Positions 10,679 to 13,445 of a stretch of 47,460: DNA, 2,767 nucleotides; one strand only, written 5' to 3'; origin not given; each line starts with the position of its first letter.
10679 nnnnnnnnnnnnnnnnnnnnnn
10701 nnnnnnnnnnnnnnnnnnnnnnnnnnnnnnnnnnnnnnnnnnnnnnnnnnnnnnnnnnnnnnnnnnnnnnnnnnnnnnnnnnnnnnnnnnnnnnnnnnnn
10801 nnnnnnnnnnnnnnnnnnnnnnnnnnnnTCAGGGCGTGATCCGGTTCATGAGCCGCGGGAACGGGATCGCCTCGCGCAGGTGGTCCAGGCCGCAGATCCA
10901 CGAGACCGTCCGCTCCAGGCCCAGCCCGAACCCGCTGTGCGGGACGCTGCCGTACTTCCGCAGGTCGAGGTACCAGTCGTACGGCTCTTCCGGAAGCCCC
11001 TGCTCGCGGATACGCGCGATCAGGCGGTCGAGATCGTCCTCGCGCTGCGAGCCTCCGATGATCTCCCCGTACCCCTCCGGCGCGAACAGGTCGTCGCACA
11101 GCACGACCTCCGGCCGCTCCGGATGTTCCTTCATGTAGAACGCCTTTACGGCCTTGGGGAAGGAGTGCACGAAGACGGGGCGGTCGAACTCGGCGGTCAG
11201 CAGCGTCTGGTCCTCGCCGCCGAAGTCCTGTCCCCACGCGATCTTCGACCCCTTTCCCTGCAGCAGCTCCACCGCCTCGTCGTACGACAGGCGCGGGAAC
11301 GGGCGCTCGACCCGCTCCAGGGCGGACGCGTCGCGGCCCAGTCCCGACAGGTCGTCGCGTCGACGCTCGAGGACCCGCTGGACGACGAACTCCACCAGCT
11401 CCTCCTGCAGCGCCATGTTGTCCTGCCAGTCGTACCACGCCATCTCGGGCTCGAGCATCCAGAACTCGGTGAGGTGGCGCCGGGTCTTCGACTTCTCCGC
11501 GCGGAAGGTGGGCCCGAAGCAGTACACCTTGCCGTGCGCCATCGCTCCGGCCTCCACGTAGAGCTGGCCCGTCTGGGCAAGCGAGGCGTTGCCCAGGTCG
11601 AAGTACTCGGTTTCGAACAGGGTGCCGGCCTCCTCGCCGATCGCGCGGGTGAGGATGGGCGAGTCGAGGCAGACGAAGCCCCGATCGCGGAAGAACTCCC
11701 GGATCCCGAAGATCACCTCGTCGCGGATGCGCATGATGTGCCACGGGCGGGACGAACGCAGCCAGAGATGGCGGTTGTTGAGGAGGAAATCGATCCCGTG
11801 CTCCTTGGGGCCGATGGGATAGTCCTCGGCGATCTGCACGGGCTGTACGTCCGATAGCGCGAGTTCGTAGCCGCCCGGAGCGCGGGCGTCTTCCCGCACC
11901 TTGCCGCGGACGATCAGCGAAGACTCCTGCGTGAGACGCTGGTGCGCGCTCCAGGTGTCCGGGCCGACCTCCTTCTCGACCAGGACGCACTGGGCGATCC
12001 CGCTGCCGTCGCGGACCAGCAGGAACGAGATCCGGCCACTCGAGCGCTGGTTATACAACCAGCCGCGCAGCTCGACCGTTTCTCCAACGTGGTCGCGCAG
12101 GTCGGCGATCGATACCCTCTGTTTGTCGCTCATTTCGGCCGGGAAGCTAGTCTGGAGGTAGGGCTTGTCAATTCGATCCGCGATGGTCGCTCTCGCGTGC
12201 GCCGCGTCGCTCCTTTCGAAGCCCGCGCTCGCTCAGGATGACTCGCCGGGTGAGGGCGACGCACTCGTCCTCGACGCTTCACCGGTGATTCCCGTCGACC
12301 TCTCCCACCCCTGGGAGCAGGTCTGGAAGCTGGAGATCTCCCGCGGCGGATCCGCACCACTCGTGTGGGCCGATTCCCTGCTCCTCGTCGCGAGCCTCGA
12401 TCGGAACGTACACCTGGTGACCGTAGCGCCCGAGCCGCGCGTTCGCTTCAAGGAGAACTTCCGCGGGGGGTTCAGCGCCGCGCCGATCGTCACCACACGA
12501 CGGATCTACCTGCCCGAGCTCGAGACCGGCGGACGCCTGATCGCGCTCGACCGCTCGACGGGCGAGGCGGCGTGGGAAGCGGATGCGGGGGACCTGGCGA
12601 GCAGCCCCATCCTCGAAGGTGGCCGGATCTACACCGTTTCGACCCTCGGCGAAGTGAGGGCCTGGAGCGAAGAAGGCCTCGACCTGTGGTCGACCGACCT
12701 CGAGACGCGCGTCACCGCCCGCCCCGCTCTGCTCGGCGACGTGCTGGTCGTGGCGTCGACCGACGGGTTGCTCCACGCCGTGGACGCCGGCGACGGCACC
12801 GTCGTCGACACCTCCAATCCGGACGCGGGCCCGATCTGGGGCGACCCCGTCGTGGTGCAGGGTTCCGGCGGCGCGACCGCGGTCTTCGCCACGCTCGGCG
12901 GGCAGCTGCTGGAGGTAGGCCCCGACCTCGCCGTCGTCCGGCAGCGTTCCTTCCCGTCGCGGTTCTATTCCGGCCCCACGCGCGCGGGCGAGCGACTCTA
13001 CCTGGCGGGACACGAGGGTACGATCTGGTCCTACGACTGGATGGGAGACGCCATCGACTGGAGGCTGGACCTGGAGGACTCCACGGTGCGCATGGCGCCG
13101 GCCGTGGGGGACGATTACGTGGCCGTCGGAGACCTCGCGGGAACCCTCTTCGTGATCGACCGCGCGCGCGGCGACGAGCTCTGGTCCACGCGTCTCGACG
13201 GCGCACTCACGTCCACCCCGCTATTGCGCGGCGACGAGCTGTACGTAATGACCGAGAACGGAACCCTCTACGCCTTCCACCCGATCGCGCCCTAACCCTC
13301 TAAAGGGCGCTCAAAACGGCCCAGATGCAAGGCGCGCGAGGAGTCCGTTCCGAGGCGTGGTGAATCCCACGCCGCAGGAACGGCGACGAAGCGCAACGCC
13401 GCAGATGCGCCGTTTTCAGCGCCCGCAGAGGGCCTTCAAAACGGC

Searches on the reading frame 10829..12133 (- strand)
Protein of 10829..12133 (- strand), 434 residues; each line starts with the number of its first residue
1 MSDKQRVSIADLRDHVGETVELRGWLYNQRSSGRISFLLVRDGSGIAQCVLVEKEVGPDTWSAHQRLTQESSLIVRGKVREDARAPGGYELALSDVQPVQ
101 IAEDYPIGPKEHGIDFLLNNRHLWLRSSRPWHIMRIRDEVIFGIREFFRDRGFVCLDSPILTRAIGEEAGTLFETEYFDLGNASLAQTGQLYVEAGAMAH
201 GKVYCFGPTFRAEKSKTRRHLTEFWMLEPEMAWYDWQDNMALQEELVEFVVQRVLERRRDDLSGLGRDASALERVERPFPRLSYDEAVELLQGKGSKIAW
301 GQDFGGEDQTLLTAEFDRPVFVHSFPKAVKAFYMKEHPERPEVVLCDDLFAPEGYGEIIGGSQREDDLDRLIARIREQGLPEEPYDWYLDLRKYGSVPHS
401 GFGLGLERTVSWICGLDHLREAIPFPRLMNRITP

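Call 9: search_protein_families(library=pfam, proteins=[window:10829-12133:-])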
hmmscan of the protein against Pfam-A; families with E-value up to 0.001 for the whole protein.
window:10829-12133:- (434 aa): 2 families
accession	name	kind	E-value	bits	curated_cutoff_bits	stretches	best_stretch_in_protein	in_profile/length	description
PF00152.25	tRNA-synt_2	-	7.8e-67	226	25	1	115-427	3-306/308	tRNA synthetases class II (D, K and N)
PF01336.31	tRNA_anti-codon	-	6.2e-12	45.7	27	1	20-98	1-74/75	OB-fold nucleic acid binding domain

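Call 53: find_encoding_contigs(protein=window:10829-12133:-, flank=4000, max_places=6)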
Protein window:10829-12133:- (434 aa): 6 contigs read that carry it; 6 places shown.
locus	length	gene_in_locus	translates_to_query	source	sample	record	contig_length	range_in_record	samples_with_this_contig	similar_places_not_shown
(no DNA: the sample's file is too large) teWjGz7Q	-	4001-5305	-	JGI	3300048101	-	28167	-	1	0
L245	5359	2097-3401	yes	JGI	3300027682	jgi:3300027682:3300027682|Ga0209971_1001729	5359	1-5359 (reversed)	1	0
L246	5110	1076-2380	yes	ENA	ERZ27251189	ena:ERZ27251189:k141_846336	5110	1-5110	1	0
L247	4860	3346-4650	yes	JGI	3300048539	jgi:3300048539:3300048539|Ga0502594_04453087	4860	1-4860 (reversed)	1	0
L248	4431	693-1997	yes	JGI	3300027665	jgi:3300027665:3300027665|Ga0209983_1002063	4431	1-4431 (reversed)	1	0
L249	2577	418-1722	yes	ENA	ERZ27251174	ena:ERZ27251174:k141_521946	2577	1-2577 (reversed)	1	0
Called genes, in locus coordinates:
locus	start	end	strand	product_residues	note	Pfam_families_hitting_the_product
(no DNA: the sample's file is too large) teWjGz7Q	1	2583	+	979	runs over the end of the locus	PF26550:Tricorn_2nd, PF00930:DPPIV_N (faint), PF07676:PD40 (weak), PF26549:Tricorn_N, PF07676:PD40 (weak), PF01103:Omp85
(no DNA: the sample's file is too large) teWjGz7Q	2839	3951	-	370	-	PF13360:PQQ_2 (weak), PF13570:Beta-prop_ACSF4, PF01011:PQQ (faint), PF13360:PQQ_2, PF13570:Beta-prop_ACSF4 (weak), PF13360:PQQ_2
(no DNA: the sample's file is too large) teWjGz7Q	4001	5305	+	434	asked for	PF01336:tRNA_anti-codon, PF00152:tRNA-synt_2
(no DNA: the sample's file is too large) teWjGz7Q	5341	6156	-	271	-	PF01503:PRA-PH (faint), PF03819:MazG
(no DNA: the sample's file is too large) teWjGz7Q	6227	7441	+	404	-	PF01168:Ala_racemase_N, PF00842:Ala_racemase_C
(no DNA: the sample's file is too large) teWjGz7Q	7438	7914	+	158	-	PF08899:DUF1844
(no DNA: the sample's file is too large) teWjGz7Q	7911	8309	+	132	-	PF00383:dCMP_cyt_deam_1, PF08211:dCMP_cyt_deam_2, PF26947:CDL (weak)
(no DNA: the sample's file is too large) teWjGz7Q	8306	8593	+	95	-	PF03319:EutN_CcmL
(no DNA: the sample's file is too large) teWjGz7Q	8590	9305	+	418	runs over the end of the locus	PF06848:Disaggr_repeat (faint)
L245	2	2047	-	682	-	?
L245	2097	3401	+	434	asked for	PF01336:tRNA_anti-codon, PF00152:tRNA-synt_2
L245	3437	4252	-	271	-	PF01503:PRA-PH (faint), PF03819:MazG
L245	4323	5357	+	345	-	?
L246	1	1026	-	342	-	?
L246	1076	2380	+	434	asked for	PF01336:tRNA_anti-codon, PF00152:tRNA-synt_2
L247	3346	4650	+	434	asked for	PF01336:tRNA_anti-codon, PF00152:tRNA-synt_2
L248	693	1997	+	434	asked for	PF01336:tRNA_anti-codon, PF00152:tRNA-synt_2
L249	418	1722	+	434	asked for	PF01336:tRNA_anti-codon, PF00152:tRNA-synt_2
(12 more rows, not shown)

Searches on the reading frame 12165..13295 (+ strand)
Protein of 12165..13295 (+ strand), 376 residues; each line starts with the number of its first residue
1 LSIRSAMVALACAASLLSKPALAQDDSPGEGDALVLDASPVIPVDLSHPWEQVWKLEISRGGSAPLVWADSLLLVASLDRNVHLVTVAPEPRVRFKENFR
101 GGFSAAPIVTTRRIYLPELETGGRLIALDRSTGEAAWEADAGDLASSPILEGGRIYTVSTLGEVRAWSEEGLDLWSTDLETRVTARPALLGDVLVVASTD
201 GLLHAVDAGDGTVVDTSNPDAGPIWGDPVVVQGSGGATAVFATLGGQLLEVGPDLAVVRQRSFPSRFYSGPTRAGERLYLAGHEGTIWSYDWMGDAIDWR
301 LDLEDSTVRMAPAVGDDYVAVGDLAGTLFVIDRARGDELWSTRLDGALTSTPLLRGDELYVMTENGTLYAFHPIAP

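Call 9: search_protein_families(library=pfam, proteins=[window:12165-13295:+])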
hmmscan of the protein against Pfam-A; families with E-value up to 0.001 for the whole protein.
window:12165-13295:+ (376 aa): 3 families
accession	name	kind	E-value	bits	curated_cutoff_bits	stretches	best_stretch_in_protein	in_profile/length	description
PF13360.13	PQQ_2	-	6.6e-29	101.6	27.6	2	285-371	3-88/233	Outer membrane protein assembly factor BamB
PF13570.13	Beta-prop_ACSF4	-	2.5e-23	83.5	133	2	63-280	95-317/329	Beta-alanine-activating enzyme, beta-propeller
PF01011.28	PQQ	-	4.7e-06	26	26.7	0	101-215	47-138/595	Glucose/ethanol/alcohol dehydrogenase, beta-propeller domain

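Call 52: find_encoding_contigs(protein=window:12165-13295:+, flank=3000, max_places=6)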
Protein window:12165-13295:+ (376 aa): no gene with exactly this product is on record in the collection.
